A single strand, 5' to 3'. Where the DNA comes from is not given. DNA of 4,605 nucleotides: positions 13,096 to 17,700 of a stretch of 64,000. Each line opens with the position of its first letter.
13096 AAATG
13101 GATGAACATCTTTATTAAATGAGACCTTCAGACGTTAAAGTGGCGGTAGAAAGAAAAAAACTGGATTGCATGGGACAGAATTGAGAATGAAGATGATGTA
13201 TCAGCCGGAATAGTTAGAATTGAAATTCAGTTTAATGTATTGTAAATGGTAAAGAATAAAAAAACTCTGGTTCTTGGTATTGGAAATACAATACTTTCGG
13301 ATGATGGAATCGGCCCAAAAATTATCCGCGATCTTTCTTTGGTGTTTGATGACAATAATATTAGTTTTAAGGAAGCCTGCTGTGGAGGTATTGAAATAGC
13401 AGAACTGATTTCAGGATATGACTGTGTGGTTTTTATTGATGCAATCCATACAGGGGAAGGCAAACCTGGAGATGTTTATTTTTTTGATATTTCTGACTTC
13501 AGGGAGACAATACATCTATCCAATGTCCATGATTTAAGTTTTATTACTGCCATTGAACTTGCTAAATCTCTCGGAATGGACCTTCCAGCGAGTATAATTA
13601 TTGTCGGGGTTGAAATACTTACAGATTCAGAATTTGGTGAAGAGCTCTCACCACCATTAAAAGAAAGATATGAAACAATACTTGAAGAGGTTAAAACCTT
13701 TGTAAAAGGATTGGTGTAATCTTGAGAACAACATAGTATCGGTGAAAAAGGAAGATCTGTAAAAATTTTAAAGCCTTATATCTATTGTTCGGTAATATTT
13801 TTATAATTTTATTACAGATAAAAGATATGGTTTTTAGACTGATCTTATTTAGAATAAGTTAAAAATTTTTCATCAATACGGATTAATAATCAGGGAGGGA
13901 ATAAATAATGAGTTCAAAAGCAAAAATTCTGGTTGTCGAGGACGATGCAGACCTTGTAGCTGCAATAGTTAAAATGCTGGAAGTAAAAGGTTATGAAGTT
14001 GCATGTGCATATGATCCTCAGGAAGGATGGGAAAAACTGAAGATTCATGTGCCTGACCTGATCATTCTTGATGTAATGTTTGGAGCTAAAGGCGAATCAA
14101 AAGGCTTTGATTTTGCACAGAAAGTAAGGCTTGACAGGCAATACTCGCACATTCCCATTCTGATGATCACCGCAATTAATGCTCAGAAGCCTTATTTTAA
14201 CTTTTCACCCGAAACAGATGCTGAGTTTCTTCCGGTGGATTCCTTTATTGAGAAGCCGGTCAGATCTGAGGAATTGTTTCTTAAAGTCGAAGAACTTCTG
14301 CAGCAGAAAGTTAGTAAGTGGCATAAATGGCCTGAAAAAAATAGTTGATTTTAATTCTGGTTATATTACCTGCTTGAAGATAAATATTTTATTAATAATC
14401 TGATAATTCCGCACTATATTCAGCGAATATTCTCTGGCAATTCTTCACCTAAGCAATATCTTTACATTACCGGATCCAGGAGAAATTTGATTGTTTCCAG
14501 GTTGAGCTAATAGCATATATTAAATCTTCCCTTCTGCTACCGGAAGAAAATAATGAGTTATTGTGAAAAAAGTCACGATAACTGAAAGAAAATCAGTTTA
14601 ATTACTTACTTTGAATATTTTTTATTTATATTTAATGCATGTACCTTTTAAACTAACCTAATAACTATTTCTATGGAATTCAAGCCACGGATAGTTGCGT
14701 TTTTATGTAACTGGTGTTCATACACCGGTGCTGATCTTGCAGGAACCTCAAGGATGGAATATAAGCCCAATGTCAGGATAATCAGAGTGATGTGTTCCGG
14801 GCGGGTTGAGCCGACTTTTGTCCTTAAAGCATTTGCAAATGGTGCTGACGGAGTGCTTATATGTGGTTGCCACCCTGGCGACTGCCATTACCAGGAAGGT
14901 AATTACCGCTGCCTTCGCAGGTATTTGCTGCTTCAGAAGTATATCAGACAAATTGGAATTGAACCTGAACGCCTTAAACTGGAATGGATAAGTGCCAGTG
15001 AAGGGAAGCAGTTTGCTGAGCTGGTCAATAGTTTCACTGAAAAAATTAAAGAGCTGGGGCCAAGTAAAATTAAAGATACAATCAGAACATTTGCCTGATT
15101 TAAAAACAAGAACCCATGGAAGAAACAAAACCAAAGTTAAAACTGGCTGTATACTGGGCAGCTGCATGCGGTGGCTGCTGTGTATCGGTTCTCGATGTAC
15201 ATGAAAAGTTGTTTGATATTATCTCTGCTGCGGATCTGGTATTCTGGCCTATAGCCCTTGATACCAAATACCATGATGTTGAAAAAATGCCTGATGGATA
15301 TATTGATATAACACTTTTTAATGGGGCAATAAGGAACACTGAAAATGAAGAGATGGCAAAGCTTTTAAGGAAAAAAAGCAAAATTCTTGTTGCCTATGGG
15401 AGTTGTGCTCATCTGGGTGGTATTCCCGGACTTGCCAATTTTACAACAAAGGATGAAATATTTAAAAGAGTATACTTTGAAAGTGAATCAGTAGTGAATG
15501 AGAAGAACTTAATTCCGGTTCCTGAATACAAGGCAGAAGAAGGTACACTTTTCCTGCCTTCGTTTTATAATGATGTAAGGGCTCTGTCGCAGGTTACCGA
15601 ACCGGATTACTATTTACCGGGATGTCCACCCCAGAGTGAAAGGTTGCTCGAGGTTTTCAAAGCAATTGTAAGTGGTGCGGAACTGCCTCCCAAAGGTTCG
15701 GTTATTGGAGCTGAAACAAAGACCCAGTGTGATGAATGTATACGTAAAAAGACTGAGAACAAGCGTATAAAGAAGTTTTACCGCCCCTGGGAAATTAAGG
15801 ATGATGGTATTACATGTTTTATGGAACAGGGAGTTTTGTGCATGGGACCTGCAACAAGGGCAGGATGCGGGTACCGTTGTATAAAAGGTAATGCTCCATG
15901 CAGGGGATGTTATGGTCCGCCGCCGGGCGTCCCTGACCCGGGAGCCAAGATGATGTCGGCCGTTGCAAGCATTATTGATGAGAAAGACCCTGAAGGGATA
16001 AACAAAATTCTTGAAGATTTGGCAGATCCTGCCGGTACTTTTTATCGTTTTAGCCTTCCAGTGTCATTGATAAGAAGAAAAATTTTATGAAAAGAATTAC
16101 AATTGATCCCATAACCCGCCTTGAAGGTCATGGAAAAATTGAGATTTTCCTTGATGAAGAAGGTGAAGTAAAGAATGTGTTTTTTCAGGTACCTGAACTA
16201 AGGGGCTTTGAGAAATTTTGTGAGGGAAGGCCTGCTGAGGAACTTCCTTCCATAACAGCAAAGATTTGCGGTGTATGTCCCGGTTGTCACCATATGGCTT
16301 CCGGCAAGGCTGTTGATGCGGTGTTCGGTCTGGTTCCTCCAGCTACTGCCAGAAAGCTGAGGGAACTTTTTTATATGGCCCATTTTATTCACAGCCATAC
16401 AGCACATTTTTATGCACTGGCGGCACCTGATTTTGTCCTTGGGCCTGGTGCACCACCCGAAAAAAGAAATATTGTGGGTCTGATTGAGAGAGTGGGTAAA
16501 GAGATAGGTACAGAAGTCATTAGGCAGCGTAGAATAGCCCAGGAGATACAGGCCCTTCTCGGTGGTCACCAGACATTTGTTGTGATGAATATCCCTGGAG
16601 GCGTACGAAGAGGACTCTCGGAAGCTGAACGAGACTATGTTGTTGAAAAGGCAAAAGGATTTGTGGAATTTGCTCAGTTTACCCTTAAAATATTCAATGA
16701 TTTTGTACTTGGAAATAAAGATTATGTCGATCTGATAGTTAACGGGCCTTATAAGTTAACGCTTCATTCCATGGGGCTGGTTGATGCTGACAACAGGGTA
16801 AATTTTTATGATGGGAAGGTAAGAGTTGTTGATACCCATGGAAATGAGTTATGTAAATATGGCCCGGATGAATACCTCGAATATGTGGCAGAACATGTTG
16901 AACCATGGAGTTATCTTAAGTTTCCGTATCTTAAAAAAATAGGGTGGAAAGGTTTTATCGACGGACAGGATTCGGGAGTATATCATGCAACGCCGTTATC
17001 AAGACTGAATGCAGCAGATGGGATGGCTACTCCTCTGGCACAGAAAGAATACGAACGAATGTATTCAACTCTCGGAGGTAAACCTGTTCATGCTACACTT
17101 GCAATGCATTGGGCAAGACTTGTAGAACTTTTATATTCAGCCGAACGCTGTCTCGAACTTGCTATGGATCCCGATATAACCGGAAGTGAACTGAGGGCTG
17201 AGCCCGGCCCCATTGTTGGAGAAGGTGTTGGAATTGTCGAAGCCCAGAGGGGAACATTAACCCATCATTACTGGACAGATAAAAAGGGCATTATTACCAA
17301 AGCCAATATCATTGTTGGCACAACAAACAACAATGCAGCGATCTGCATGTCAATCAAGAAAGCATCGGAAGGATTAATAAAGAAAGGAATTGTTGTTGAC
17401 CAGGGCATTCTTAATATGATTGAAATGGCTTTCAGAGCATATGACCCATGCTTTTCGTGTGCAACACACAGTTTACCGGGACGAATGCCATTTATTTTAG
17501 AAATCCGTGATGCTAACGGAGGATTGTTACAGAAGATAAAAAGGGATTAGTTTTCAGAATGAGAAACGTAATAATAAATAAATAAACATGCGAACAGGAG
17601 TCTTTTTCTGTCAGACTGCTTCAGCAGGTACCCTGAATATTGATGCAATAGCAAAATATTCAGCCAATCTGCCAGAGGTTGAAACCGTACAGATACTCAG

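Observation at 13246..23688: Mvh-type [NiFe] hydrogenase wired to a Qmo-like membrane module instead of HdrBC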

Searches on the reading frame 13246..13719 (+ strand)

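Call 3: search_protein_families(library=pfam, proteins=[window:13246-13719:+])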
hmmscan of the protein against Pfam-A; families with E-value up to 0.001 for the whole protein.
window:13246-13719:+ (157 aa): 1 family
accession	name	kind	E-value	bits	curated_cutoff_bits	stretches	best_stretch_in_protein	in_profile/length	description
PF01750.23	HycI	-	1.8e-10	41.2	23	1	38-149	16-127/130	Hydrogenase maturation protease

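Call 4: search_protein_families(library=ncbifam, proteins=[window:13246-13719:+])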
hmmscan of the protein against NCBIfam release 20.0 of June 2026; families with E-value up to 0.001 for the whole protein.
window:13246-13719:+ (157 aa): 7 families
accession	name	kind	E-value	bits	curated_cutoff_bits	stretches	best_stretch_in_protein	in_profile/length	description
TIGR00072.1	hydrog_prot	superfamily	2.1e-27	95.9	47.45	1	8-151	1-143/145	hydrogenase maturation protease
NF045519.1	NiFeSe_H2_mat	exception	3.7e-20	72.3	190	1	5-154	1-148/152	NiFeSe hydrogenase maturation protease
TIGR00140.1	hupD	subfamily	1.5e-18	67.2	151.8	1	8-152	2-146/151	HyaD/HybD family hydrogenase maturation endopeptidase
NF007777.0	PRK10466.1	equivalog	1.4e-09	37.9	190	1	6-150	2-146/164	HyaD/HybD family hydrogenase maturation endopeptidase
TIGR00130.1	frhD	equivalog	7.1e-09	35.9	134.95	1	4-144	2-142/153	coenzyme F420-reducing hydrogenase, FrhD protein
TIGR00142.1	hycI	equivalog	9e-07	28.8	119.1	1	8-152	2-141/146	hydrogenase maturation peptidase HycI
NF007616.0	PRK10264.1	equivalog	0.00016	21.4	261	1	4-136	3-136/195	hydrogenase 1 maturation protease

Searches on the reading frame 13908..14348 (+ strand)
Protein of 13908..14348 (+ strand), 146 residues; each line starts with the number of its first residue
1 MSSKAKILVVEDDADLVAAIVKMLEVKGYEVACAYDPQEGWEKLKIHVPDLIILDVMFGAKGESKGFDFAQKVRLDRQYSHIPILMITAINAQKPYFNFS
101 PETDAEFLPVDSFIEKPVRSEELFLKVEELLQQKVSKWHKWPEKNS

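Call 3: search_protein_families(library=pfam, proteins=[window:13908-14348:+])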
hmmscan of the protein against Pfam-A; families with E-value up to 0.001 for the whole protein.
window:13908-14348:+ (146 aa): 1 family
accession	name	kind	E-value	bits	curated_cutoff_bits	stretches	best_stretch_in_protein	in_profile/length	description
PF00072.30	Response_reg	-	9.1e-16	58.5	30.2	1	7-127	1-110/111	Response regulator receiver domain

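Call 4: search_protein_families(library=ncbifam, proteins=[window:13908-14348:+])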
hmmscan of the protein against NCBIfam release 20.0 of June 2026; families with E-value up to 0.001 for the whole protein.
window:13908-14348:+ (146 aa): 67 families (the best 25 are shown)
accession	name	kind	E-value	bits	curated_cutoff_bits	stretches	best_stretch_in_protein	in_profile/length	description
TIGR02154.1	PhoB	equivalog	1.9e-16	60.1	296.2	1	5-134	3-123/226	phosphate regulon transcriptional regulator PhoB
NF053854.1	RespRegPhoBBctds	equivalog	2.8e-16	59.5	270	1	7-138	1-122/225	two-component system response regulator PhoB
NF040534.1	resp_reg_YycF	equivalog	3.8e-14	52.5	340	1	6-136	2-120/231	response regulator YycF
NF051850.1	RespRegRprY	equivalog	7.2e-14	51.7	370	1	1-134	1-123/234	response regulator transcription factor RprY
NF045944.1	ResRegRpaBCyano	equivalog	9.2e-14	51.4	330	1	8-134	1-115/229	response regulator transcription factor RpaB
NF007135.0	PRK09581.1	equivalog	1.2e-13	50.7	474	1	5-134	3-123/457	PleD family two-component system response regulator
NF045717.1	DVU0259_DivK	exception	1.7e-13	50.7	160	1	5-94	3-89/117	DVU0259 family response regulator domain-containing protein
NF041733.1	resp_reg_CseB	equivalog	2.6e-13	49.9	350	1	6-132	2-116/228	two-component system response regulator CseB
NF040689.1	MtrAB_MtrA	equivalog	2.6e-12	46.6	300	1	7-134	1-116/219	MtrAB system response regulator MtrA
NF038297.2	hybrid_HK_HrmK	equivalog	4e-12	45.6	725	1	2-91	488-574/607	hybrid histidine kinase/response regulator HrmK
NF047793.1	ResRegPgtA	equivalog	1.9e-11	43.4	650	1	3-136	4-126/414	two-component system response regulator PgtA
NF007005.1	PRK09468.1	equivalog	4e-11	42.8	331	1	4-143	3-131/237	osmolarity response regulator transcription factor OmpR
NF008199.0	PRK10955.1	equivalog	4.9e-11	43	341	1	5-138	2-120/232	envelope stress response regulator transcription factor CpxR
TIGR03787.1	marine_sort_RR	equivalog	6.6e-11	42.1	335.7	1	6-92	2-85/227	proteobacterial dedicated sortase system response regulator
NF033117.2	vanR_ACDEGLN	exception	1.9e-10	40.7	350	1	7-133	1-115/226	VanR-ABDEGLN family response regulator transcription factor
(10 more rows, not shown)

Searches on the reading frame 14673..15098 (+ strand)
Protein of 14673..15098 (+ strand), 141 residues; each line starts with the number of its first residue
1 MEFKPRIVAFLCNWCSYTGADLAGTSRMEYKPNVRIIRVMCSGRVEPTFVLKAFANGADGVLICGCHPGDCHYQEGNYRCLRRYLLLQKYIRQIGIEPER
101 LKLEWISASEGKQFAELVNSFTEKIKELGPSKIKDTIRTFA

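Call 3: search_protein_families(library=pfam, proteins=[window:14673-15098:+])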
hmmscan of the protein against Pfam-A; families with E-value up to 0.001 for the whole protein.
window:14673-15098:+ (141 aa): 1 family
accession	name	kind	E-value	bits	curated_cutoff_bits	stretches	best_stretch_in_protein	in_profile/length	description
PF02662.21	FlpD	-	2.3e-58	196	22.3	1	7-129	1-123/123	Methyl-viologen-reducing hydrogenase, delta subunit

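Call 4: search_protein_families(library=ncbifam, proteins=[window:14673-15098:+])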
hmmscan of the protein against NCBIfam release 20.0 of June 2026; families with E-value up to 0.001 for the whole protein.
window:14673-15098:+ (141 aa): 4 families
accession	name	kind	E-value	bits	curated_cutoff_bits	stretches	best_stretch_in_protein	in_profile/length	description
NF040770.1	hetero_SS_HdrA2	exception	8.1e-58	196.2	1100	1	4-133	647-776/777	CoB-CoM heterodisulfide reductase HdrA2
NF045873.1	F420_non_VhuD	exception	1.7e-39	135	215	1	5-134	2-131/132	F420-non-reducing hydrogenase iron-sulfur subunit VhuD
NF041891.1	hdrA_Methbact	equivalog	8.7e-16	57.3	1300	1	6-127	645-760/762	ferredoxin:CoB-CoM heterodisulfide reductase subunit HdrA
NF041778.1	hetero_SS_HdrA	equivalog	0.00014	19.8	1400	1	7-77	656-725/771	ferredoxin:CoB-CoM heterodisulfide reductase subunit HdrA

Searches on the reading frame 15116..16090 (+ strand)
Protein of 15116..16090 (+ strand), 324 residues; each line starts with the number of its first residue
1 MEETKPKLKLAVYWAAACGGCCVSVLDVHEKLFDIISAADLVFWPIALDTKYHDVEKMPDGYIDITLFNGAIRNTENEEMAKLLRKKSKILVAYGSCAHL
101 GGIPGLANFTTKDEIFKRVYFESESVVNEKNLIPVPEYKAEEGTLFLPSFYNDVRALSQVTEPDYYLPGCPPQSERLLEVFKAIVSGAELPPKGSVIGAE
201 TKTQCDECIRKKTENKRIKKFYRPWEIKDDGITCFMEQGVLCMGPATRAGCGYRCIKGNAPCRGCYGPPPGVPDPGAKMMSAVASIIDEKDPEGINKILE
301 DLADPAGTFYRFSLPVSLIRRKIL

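Call 3: search_protein_families(library=pfam, proteins=[window:15116-16090:+])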
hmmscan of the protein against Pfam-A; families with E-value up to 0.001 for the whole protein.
window:15116-16090:+ (324 aa): 1 family
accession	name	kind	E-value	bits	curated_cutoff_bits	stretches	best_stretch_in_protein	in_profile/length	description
PF01058.29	Oxidored_q6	-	3.5e-23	82.2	27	1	18-183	1-127/128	NADH ubiquinone oxidoreductase, 20 Kd subunit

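Call 4: search_protein_families(library=ncbifam, proteins=[window:15116-16090:+])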
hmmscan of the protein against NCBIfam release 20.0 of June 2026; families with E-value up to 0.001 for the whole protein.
window:15116-16090:+ (324 aa): 7 families
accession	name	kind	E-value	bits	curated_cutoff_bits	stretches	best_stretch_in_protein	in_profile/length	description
NF045875.1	F420_non_VhuG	exception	1.2e-63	215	450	1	7-323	4-285/286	F420-non-reducing hydrogenase subunit VhuG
NF040831.1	sulfhyd_ShyD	equivalog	4.8e-22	78.7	460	2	8-140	1-125/240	NAD(P)-dependent hydrogenase/sulfhydrogenase 2 subunit delta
NF040836.1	sulfhyd_HydD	equivalog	1.3e-20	73.7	500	2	6-139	4-130/261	NADPH-dependent hydrogenase/sulfhydrogenase 1 subunit delta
TIGR03294.1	FrhG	equivalog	1.9e-14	53.9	245.5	1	12-105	6-95/228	coenzyme F420 hydrogenase subunit gamma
TIGR01957.1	nuoB_fam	subfamily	2.5e-05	24.2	142.7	0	140-181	95-135/145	NADH-quinone oxidoreductase subunit B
NF005012.1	PRK06411.1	subfamily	5.7e-05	22.7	116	0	150-182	120-152/166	NADH-quinone oxidoreductase subunit NuoB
NF045520.1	H2_NiFeSe_small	exception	0.00027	20.4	470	0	78-126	134-181/314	NiFeSe hydrogenase small subunit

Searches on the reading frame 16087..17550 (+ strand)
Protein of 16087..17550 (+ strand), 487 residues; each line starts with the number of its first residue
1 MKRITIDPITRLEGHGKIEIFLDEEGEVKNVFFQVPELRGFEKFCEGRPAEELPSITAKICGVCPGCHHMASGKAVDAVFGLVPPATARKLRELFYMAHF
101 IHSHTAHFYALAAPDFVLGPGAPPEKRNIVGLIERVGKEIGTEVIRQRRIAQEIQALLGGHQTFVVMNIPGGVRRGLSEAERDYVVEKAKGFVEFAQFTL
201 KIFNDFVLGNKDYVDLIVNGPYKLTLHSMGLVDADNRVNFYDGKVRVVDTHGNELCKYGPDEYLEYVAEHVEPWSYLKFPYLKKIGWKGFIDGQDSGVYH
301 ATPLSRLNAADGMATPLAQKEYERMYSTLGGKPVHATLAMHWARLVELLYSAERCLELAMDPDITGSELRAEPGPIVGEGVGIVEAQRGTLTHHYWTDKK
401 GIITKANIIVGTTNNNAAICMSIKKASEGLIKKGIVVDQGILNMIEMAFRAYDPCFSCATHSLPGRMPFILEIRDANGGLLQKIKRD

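Call 3: search_protein_families(library=pfam, proteins=[window:16087-17550:+])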
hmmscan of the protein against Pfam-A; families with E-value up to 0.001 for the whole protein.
window:16087-17550:+ (487 aa): 1 family
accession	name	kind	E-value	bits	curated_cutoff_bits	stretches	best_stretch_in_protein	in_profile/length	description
PF00374.24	NiFeSe_Hases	-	1.9e-31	110.1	25.8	2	39-117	1-79/508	Nickel-dependent hydrogenase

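Call 4: search_protein_families(library=ncbifam, proteins=[window:16087-17550:+])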
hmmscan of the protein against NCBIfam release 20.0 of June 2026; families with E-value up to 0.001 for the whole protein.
window:16087-17550:+ (487 aa): 10 families
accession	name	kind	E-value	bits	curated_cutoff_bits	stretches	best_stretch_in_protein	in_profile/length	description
NF041785.2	VhuA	equivalog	5.9e-117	390.8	800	1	1-432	1-418/418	F420-non-reducing hydrogenase Vhu subunit A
NF033181.1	NiFeSe_hydrog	equivalog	2.5e-48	165.2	600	2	1-120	1-119/507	nickel-dependent hydrogenase large subunit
NF040828.1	sulfhyd_ShyA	equivalog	1.4e-46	159.3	700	2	4-205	3-196/415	NAD(P)-dependent hydrogenase/sulfhydrogenase 2 subunit alpha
TIGR03295.1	frhA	equivalog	2.9e-43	148.4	392.5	1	2-463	3-397/412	coenzyme F420 hydrogenase subunit alpha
NF045518.1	H2_NiFeSe_large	exception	5.9e-43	147.4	780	1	3-463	3-482/485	NiFeSe hydrogenase large subunit HysA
NF040832.1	sulfhyd_HydA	equivalog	1.7e-32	113.1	880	1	4-461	5-422/426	NADPH-dependent hydrogenase/sulfhydrogenase 1 subunit alpha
NF007778.0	PRK10467.1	equivalog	1.9e-27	95.8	969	2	2-117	3-117/567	hydrogenase 2 large subunit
NF007550.0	PRK10170.1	equivalog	7.3e-24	84.1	1101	2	2-117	17-132/597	Ni/Fe-hydrogenase large subunit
NF041786.2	VhuU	equivalog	7.3e-11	41.7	70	1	437-463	3-29/45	F420-non-reducing hydrogenase selenoprotein subunit VhuU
NF004739.1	PRK06075.1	equivalog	0.00081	18.3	360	0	15-108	13-108/384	NADH-quinone oxidoreductase subunit D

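Call 30: search_solved_structures(query=window:16087-17550:+, max_evalue=1e-10)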
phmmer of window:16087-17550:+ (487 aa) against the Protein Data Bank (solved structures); distinct sequences matched with E-value up to 1e-10: 65 (the best 60 are shown).
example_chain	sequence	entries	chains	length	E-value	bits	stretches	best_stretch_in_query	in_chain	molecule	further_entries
5odc_F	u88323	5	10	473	2.2e-117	396.2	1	2-463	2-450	Methyl-viologen reducing hydrogenase subunit A | Methyl-viologen reducing hydrogenase, subunit A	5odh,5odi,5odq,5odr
7t2r_D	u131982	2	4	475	2.2e-116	392.9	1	3-487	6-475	NiFe hydrogenase large subunit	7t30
9sw2_F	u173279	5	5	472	2.7e-112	379.4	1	2-484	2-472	F420-non-reducing hydrogenase subunit A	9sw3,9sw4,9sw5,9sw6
9sfi_g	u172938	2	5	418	4.5e-104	352.3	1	1-430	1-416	Coenzyme F420-reducing hydrogenase, alpha subunit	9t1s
5xf9_D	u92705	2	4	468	9.2e-97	328.2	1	2-461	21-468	NAD-reducing hydrogenase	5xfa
5jsu_B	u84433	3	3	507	1.3e-37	133.1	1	4-465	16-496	Periplasmic [NiFeSe] hydrogenase, large subunit, selenocysteine-containing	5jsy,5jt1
5jsh_B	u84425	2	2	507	4.2e-36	128.1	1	4-465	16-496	Periplasmic [NiFeSe] hydrogenase, large subunit, selenocysteine-containing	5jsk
6z8m_B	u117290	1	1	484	9.2e-36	127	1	4-461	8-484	Periplasmic [NiFeSe] hydrogenase, large subunit, selenocysteine-containing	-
6ruc_B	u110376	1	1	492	9.8e-36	126.9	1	4-461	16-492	Periplasmic [NiFeSe] hydrogenase, large subunit, selenocysteine-containing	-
6z8o_B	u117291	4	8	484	2.4e-35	125.6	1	4-461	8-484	Periplasmic [NiFeSe] hydrogenase, large subunit, selenocysteine-containing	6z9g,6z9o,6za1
6rtp_B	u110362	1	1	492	2.6e-35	125.5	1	4-461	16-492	Periplasmic [NiFeSe] hydrogenase, large subunit, selenocysteine-containing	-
6ru9_B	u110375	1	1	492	2.6e-35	125.5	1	4-461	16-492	Periplasmic [NiFeSe] hydrogenase, large subunit, selenocysteine-containing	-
3ze6_B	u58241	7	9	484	3.4e-35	125.1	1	4-461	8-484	PERIPLASMIC [NIFESE] HYDROGENASE, LARGE SUBUNIT, SELENOCYS SELENOCYSTEINE-CONTAINING | PERIPLASMIC [NIFESE] HYDROGENASE, LARGE SUBUNIT, SELENOCYSTEINE-CONTAININ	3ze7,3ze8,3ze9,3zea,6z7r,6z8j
2wpn_B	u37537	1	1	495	3.7e-35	125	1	4-461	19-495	PERIPLASMIC [NIFESE] HYDROGENASE, LARGE SUBUNIT, SELENOCYSTEINE-CONTAINING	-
9r51_A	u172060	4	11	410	5.9e-33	117.7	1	3-196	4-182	F420-reducing [NiFe]-hydrogenase from Methanothermococcus thermolithotrophicus subunit alp | F420-reducing [NiFe]-hydrogenase from Methanothermococcus thermolit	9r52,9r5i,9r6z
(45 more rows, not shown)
